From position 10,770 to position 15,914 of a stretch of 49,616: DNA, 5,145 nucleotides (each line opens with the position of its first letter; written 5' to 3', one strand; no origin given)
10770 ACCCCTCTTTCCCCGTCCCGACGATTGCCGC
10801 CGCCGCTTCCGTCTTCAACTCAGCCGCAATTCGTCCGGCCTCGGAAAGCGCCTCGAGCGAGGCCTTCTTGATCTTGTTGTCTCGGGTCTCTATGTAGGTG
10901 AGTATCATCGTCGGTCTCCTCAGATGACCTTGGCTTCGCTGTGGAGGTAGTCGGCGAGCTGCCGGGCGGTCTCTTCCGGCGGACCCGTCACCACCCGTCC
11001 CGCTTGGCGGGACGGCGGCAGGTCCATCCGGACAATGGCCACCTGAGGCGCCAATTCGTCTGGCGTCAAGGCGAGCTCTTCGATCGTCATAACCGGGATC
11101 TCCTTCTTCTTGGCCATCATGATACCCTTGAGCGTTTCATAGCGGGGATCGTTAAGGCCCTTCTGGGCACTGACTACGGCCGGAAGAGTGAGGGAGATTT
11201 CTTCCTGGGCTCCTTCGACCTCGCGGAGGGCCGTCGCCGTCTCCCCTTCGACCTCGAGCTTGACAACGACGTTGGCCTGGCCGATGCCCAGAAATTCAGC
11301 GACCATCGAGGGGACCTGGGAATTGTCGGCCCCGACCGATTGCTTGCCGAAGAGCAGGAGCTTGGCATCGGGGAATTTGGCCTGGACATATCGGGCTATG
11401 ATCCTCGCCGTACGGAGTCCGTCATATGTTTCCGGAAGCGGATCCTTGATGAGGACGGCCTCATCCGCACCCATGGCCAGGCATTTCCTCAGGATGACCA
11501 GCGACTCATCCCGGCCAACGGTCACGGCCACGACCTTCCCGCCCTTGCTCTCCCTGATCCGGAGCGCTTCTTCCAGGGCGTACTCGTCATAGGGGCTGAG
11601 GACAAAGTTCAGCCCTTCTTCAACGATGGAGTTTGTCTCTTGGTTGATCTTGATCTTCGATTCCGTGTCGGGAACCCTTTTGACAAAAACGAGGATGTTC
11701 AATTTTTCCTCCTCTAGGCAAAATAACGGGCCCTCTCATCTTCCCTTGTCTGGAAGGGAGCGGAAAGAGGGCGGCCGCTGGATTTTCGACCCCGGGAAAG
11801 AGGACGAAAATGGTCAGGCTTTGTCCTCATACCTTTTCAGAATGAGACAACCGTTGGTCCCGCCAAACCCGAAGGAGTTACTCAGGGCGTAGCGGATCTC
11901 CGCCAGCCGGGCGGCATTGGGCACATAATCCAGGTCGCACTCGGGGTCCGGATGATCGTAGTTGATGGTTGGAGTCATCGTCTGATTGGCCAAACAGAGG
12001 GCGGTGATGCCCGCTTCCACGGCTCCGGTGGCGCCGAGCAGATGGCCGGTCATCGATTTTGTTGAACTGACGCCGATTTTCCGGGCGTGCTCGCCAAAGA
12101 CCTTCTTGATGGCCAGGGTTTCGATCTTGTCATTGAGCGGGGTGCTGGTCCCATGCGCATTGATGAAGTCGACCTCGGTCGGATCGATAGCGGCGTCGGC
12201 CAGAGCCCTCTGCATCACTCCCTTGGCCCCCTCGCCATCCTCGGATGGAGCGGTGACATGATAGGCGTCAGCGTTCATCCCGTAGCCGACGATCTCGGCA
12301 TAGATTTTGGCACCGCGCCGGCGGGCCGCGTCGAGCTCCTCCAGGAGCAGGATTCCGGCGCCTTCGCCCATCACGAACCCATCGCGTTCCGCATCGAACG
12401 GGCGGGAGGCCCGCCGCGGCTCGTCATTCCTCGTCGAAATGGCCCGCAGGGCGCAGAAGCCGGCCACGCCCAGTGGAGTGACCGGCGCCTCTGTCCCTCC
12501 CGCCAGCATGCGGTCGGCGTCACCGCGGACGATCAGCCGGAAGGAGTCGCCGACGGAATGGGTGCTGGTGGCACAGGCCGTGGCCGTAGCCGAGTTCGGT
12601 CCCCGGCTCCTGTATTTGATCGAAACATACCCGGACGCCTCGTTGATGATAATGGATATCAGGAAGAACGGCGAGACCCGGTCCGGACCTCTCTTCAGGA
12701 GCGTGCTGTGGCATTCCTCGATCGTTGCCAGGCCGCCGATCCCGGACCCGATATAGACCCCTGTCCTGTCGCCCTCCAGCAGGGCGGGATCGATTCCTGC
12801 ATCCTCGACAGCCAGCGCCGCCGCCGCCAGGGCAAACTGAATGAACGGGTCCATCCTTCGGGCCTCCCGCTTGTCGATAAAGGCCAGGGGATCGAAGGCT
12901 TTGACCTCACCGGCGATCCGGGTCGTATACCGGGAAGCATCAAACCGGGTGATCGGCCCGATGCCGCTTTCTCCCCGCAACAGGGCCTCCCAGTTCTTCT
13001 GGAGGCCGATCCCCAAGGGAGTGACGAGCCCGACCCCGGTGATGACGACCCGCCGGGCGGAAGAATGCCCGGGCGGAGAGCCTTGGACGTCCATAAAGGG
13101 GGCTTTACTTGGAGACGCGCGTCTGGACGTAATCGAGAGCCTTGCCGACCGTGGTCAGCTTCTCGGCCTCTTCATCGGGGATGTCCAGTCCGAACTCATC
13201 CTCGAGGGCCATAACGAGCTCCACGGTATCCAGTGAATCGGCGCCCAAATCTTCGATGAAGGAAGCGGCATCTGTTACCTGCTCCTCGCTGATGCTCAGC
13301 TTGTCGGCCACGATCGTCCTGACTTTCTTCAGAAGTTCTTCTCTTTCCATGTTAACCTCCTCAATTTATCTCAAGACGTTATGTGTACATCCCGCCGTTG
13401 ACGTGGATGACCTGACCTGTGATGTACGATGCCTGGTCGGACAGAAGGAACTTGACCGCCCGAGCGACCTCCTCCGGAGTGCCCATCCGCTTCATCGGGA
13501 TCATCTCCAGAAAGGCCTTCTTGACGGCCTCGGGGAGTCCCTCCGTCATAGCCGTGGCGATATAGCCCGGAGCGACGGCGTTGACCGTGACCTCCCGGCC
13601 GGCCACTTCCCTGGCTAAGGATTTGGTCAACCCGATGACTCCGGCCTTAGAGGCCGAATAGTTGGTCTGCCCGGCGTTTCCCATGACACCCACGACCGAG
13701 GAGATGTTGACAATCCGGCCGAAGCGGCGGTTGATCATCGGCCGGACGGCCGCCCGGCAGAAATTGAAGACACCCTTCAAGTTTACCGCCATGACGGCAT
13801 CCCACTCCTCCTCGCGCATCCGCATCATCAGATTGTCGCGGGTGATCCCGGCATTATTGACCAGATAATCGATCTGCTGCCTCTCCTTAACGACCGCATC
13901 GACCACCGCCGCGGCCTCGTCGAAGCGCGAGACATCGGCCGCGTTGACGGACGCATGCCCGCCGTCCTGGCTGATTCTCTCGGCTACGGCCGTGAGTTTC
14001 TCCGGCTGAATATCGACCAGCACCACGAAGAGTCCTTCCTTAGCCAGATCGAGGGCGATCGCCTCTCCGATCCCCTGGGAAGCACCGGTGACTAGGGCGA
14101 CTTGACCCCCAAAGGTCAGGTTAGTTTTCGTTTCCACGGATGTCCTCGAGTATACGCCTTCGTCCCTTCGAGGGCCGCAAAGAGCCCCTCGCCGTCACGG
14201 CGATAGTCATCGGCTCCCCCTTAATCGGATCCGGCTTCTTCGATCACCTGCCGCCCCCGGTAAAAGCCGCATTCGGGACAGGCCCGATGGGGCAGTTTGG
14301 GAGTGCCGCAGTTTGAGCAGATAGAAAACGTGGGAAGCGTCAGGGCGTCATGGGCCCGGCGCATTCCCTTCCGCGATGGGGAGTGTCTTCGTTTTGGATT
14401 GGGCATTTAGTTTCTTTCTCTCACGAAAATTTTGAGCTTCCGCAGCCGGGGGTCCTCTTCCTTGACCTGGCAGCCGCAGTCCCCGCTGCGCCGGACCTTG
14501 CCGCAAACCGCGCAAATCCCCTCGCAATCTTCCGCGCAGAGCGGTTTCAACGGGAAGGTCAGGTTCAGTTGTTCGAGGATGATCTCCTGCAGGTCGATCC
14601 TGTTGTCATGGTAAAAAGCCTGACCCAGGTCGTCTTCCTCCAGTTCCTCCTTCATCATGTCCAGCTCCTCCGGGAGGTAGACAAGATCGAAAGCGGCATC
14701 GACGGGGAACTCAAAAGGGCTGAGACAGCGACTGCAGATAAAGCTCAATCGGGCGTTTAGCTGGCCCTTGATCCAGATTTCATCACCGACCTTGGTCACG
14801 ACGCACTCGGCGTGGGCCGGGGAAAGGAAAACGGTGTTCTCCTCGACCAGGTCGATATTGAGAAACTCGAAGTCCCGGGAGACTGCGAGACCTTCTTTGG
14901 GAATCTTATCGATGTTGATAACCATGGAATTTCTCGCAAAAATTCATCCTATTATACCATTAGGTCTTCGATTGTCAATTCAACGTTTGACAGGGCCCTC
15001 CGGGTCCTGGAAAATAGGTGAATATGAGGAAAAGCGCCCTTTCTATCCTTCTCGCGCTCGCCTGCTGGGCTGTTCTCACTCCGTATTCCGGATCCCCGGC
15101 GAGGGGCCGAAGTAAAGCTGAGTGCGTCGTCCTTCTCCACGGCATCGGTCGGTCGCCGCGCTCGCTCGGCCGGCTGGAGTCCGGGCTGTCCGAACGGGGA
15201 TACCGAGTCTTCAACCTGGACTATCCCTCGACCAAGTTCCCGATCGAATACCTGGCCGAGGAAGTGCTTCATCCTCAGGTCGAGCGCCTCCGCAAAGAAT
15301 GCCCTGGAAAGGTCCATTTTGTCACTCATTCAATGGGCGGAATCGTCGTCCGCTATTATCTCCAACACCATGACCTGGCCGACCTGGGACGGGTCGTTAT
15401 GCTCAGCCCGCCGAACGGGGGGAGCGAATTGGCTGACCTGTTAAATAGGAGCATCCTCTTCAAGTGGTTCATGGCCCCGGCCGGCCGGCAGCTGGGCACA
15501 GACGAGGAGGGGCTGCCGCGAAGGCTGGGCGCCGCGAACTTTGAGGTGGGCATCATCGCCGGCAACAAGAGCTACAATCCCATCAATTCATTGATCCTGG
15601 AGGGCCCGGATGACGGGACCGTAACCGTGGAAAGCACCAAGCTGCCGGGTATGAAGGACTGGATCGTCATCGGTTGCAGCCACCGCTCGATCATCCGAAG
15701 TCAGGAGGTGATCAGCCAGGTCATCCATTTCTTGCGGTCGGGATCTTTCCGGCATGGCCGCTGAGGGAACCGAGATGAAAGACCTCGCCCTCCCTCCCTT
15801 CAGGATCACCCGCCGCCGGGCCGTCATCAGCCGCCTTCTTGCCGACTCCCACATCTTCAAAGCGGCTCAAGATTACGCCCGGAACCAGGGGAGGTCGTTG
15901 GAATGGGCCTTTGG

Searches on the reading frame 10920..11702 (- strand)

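Call 75: search_protein_families(library=pfam, proteins=[window:10920-11702:-], max_evalue=0.00001)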
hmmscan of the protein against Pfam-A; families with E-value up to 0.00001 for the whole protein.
window:10920-11702:- (260 aa): 1 family
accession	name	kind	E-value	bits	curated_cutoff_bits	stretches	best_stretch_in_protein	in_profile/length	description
PF01012.27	ETF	-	1e-43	149.7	26.7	1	25-208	3-179/181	Electron transfer flavoprotein domain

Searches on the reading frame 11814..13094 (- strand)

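Call 75: search_protein_families(library=pfam, proteins=[window:11814-13094:-], max_evalue=0.00001)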
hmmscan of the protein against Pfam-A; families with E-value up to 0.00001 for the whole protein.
window:11814-13094:- (426 aa): 2 families
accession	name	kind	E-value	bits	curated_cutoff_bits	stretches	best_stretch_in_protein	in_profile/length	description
PF00109.32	ketoacyl-synt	-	5.7e-62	210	20.8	1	14-256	2-251/252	Beta-ketoacyl synthase, N-terminal domain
PF02801.28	Ketoacyl-synt_C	-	2.9e-39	134.2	20.8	1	265-379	1-118/119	Beta-ketoacyl synthase, C-terminal domain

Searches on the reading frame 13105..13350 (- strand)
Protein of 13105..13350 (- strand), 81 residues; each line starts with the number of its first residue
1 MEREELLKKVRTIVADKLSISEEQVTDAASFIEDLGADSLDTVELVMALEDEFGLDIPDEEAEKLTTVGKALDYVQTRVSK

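Call 75: search_protein_families(library=pfam, proteins=[window:13105-13350:-], max_evalue=0.00001)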
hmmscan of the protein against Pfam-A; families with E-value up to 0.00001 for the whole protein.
window:13105-13350:- (81 aa): 1 family
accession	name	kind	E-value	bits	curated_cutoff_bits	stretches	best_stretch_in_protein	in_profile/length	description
PF00550.31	PP-binding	-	1.8e-15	57.4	20.8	1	9-75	2-67/67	Phosphopantetheine attachment site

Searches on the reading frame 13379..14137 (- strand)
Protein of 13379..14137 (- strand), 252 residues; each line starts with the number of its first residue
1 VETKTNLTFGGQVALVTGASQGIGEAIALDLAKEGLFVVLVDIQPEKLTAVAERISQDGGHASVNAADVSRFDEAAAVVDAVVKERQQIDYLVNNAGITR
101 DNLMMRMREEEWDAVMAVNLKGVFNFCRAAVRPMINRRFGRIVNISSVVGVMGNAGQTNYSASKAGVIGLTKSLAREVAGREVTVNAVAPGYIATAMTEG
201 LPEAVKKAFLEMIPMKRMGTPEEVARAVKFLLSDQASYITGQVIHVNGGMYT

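Call 75: search_protein_families(library=pfam, proteins=[window:13379-14137:-], max_evalue=0.00001)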
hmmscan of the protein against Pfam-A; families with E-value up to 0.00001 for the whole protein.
window:13379-14137:- (252 aa): 3 families
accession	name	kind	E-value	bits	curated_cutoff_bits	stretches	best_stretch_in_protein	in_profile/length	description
PF13561.12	adh_short_C2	-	9.5e-70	235.3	27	1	18-250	1-235/236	Enoyl-(Acyl carrier protein) reductase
PF00106.31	adh_short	-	1.8e-64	217.3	26.6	1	12-203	1-192/195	short chain dehydrogenase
PF08659.16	KR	-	1.4e-19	71.2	22.6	1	14-170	3-159/180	KR domain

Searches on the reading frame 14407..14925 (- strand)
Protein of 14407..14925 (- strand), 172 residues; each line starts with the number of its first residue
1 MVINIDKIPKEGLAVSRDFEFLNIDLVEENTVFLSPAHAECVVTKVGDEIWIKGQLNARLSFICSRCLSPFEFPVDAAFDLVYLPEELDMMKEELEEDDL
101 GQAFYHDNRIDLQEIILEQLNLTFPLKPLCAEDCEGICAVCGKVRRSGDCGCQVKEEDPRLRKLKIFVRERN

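Call 75: search_protein_families(library=pfam, proteins=[window:14407-14925:-], max_evalue=0.00001)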
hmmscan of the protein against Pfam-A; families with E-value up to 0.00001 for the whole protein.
window:14407-14925:- (172 aa): 1 family
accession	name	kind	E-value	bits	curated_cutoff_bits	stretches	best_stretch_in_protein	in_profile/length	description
PF02620.22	YceD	-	1.3e-29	103.1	33.2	1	53-165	2-116/119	Large ribosomal RNA subunit accumulation protein YceD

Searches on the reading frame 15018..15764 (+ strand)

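Call 75: search_protein_families(library=pfam, proteins=[window:15018-15764:+], max_evalue=0.00001)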
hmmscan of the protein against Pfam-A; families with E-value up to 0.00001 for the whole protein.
window:15018-15764:+ (248 aa): 2 families
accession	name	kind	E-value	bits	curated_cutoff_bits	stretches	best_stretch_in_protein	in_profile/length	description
PF12697.13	Abhydrolase_6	-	9.2e-10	40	26.3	1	37-156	1-113/217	Alpha/beta hydrolase family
PF24096.1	DUF7379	-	5.1e-06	27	33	1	84-149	57-128/191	Domain of unknown function (DUF7379)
